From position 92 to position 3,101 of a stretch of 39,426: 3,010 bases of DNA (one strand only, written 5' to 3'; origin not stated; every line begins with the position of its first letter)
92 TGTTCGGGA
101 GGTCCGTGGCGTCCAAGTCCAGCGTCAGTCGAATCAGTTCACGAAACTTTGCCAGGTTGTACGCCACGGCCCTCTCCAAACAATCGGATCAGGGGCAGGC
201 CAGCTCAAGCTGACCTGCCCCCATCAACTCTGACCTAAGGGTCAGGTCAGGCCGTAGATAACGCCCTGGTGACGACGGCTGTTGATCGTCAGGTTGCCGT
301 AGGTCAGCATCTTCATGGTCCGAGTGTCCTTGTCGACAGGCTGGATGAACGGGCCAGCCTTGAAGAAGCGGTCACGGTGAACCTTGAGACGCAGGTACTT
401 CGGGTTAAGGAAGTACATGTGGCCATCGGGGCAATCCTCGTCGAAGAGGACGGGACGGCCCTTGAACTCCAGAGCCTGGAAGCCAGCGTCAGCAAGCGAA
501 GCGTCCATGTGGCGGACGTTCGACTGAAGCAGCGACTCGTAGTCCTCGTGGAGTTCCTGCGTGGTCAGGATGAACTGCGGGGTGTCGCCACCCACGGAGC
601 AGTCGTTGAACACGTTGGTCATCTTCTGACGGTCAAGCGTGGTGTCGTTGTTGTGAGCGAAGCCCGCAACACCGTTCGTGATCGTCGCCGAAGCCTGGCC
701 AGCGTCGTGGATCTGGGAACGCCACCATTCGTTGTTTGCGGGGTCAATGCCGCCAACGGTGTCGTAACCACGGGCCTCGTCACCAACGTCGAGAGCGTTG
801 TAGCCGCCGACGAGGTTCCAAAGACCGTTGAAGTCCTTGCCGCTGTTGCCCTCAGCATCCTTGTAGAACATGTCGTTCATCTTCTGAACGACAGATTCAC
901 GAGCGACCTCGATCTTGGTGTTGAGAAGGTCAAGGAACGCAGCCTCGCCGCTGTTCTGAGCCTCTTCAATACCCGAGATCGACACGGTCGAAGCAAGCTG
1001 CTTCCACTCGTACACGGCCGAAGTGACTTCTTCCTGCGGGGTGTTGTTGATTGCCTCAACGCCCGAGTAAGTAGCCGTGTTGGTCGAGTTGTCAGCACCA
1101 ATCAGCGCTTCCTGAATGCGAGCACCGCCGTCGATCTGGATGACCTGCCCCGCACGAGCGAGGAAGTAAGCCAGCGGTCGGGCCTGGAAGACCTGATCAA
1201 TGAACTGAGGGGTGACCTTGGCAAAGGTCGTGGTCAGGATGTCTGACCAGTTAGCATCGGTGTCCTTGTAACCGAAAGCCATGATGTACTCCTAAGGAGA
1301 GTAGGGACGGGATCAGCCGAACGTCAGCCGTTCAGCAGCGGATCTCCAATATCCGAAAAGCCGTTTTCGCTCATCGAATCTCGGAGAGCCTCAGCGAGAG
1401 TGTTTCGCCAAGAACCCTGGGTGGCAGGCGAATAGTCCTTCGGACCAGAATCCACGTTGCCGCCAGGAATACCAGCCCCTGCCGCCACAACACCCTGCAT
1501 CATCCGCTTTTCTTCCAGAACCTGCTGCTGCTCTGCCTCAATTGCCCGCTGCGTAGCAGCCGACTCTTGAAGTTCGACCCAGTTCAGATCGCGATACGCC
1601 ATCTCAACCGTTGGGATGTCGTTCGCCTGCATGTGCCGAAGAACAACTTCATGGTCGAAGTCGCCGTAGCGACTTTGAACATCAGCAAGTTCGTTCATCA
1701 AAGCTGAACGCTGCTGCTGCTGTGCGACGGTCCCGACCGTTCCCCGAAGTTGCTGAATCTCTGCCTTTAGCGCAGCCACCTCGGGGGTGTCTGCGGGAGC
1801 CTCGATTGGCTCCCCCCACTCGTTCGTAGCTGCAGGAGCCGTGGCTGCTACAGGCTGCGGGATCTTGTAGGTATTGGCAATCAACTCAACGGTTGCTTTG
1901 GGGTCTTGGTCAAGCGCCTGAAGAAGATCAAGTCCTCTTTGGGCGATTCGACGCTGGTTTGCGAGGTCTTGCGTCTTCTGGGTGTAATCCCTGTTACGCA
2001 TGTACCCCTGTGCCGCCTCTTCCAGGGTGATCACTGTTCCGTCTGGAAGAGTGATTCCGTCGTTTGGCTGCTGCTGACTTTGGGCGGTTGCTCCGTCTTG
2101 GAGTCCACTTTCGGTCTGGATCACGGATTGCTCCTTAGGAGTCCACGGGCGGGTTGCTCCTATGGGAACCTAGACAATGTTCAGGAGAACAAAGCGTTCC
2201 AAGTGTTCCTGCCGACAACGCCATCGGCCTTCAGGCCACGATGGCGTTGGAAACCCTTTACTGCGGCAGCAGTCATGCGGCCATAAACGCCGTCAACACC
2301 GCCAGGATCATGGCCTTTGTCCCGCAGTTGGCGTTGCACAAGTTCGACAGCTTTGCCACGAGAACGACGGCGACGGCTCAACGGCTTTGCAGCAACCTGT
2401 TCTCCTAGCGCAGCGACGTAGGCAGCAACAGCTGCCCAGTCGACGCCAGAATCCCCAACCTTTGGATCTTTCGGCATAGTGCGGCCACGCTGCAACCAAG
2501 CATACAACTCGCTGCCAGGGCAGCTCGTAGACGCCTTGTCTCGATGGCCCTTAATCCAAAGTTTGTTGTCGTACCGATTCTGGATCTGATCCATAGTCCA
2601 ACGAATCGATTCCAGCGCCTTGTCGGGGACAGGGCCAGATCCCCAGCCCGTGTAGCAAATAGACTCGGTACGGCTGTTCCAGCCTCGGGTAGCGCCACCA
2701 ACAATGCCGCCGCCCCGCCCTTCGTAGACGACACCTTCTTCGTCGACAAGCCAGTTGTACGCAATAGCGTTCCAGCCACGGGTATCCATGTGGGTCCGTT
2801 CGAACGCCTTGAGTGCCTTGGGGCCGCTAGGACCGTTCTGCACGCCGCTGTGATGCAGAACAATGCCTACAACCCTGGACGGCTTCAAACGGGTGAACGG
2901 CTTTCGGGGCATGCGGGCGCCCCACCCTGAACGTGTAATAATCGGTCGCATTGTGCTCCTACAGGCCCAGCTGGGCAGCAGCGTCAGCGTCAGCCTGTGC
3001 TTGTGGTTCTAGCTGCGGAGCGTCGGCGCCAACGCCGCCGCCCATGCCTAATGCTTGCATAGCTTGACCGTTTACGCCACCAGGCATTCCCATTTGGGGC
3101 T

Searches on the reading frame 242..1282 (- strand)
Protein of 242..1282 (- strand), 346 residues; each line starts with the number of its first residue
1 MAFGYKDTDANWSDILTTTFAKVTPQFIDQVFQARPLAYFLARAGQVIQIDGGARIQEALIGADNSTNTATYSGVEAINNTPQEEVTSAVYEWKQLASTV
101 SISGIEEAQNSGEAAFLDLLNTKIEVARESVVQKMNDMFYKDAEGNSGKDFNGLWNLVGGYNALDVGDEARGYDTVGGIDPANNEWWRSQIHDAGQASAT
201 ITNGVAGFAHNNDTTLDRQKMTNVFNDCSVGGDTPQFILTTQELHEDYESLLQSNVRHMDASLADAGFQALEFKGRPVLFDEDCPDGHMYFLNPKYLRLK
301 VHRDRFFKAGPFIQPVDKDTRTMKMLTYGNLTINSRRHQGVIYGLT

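Call 7: search_protein_families(library=phrogs, proteins=[window:242-1282:-], max_evalue=0.001)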
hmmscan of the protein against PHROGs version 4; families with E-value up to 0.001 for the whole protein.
window:242-1282:- (346 aa): 2 families
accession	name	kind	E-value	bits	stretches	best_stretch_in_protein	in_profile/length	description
phrog_9953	-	head and packaging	2.9e-64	218.5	1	9-342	6-326/329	major head protein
phrog_14242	-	head and packaging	2.9e-14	53.6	1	175-307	229-348/396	major head protein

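Call 40: search_dna_similar(query=window:242-1282:-, collection=phages, mode=protein, max_rows=25)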
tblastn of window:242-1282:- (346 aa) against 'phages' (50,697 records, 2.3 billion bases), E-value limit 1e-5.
Records with a match: 57; places in all: 57; records where one place covers at least 80% of the query: 13.
Best place of each record, by identity: <60% 57.
By first word of the organism name: Brucella 41; Bacteriophage 3; Myxococcus 3; Arthrobacter 3; Caudoviricetes 1; Ruegeria 1; Bradyrhizobium 1; Stenotrophomonas 1; Microcystis 1; Rhizobium 1; and 1 more.
By host as written in the record: Brucella abortus S19 14; Brucella sp. 6; Brucella abortus 141 5; - 4; Brucella abortus 4; Arthrobacter sp. ATCC 21022 3; Myxococcus xanthus strain DK883 2; brucella abortus 141 2; and 15 more.
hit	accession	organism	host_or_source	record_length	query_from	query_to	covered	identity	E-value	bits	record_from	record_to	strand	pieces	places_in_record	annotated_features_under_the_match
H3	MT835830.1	Bacteriophage sp.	human fecal samples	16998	6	342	97%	32.6%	4e-36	144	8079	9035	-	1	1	record has no annotation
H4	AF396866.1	Myxococcus phage Mx8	Myxococcus xanthus strain DK883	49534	11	340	95%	32.4%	6e-32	132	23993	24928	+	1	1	major virion structural protein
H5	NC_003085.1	Myxococcus phage Mx8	Myxococcus xanthus strain DK883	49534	11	340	95%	32.4%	6e-32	132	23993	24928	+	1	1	major head protein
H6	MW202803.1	Caudoviricetes sp.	Manatee Spring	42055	14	341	95%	32.5%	2e-40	157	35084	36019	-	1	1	major capsid protein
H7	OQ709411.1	Myxococcus phage Mx9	Myxococcus xanthus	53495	11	344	97%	31.8%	6e-40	155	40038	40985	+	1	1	putative major capsid protein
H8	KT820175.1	Ruegeria phage 45A6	Ruegeria mobilis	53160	9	342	97%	31.6%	9e-33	134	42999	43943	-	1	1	hypothetical protein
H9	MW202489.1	Bacteriophage sp.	Manatee Spring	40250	9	342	97%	30.0%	2e-28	122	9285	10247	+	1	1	major virion structural protein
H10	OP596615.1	Bradyrhizobium phage ppBjS10J-1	Bradyrhizobium japonicum S10J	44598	11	342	96%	29.3%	3e-29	124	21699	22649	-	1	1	major capsid protein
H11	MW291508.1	Stenotrophomonas phage BUCT555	Stenotrophomonas maltophilia 1207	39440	11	340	95%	28.3%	1e-27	119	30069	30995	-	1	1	major capsid protein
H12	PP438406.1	Microcystis phage Mwe-JY13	Microcystis wesenbergii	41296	8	338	96%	25.5%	3e-9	64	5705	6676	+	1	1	major head protein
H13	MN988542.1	Rhizobium phage RHph_I3_18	Rhizobium phaseoli I3_18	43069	11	333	93%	24.7%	1e-10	69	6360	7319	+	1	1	hypothetical protein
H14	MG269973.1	TM7 phage DolZOral124_53_65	candidate division TM7 ...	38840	19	346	95%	21.6%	1e-9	66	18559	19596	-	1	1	homeodomain-like protein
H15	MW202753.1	Bacteriophage sp.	Manatee Spring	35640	25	302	80%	24.6%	1e-8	63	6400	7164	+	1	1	major capsid protein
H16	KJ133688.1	Brucella phage 02_19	Brucella abortus S19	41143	9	273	77%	25.8%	1e-12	75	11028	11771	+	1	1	major head protein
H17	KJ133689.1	Brucella phage 02_141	Brucella abortus 141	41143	9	273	77%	25.8%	1e-12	75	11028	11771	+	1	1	major head protein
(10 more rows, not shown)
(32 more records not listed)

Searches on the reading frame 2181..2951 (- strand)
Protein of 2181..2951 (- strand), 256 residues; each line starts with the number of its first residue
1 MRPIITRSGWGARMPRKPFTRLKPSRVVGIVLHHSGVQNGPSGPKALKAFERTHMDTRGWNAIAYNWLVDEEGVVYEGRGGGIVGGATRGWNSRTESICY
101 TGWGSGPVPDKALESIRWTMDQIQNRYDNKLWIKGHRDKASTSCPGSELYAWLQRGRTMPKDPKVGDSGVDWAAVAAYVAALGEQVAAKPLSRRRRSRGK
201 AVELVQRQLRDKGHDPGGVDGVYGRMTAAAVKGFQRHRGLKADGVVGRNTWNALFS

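Call 7: search_protein_families(library=phrogs, proteins=[window:2181-2951:-], max_evalue=0.001)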
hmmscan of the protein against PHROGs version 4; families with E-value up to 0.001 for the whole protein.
window:2181-2951:- (256 aa): 11 families
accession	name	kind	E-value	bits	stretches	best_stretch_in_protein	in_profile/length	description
phrog_1493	-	lysis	1.5e-50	173.6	1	4-255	12-306/394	endolysin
phrog_2649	-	lysis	7.4e-18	66.3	1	183-254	163-235/261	endolysin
phrog_822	-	lysis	3.3e-17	64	1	27-161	24-161/215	amidase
phrog_1224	-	head and packaging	1.5e-10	41.9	1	194-254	5-64/438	endolysin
phrog_17214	-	lysis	3.5e-08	34.5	1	194-254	246-312/322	endolysin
phrog_35436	-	lysis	5.6e-08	33.4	1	54-149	42-138/266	amidase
phrog_1512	-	lysis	8.1e-06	27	1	189-253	173-241/314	endolysin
phrog_16428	-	lysis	1.7e-05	24.7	1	202-254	463-518/520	endolysin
phrog_880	-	lysis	4.7e-05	23.9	1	193-254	367-431/435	endolysin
phrog_17001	-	lysis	0.00014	22.6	1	171-238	29-92/265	endolysin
phrog_23452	-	unknown function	0.00046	21.3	0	219-252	86-119/135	-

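Call 110: search_protein_families(library=pfam, proteins=[window:2181-2951:-], max_evalue=0.001)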
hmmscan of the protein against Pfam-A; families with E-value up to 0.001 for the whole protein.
window:2181-2951:- (256 aa): 2 families
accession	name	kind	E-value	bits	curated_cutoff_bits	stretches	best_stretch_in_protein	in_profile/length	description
PF01471.23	PG_binding_1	-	1.1e-19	70.8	23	1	198-254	1-57/57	Putative peptidoglycan binding domain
PF01510.30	Amidase_2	-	1.8e-14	54.6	26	1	25-146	3-130/131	N-acetylmuramoyl-L-alanine amidase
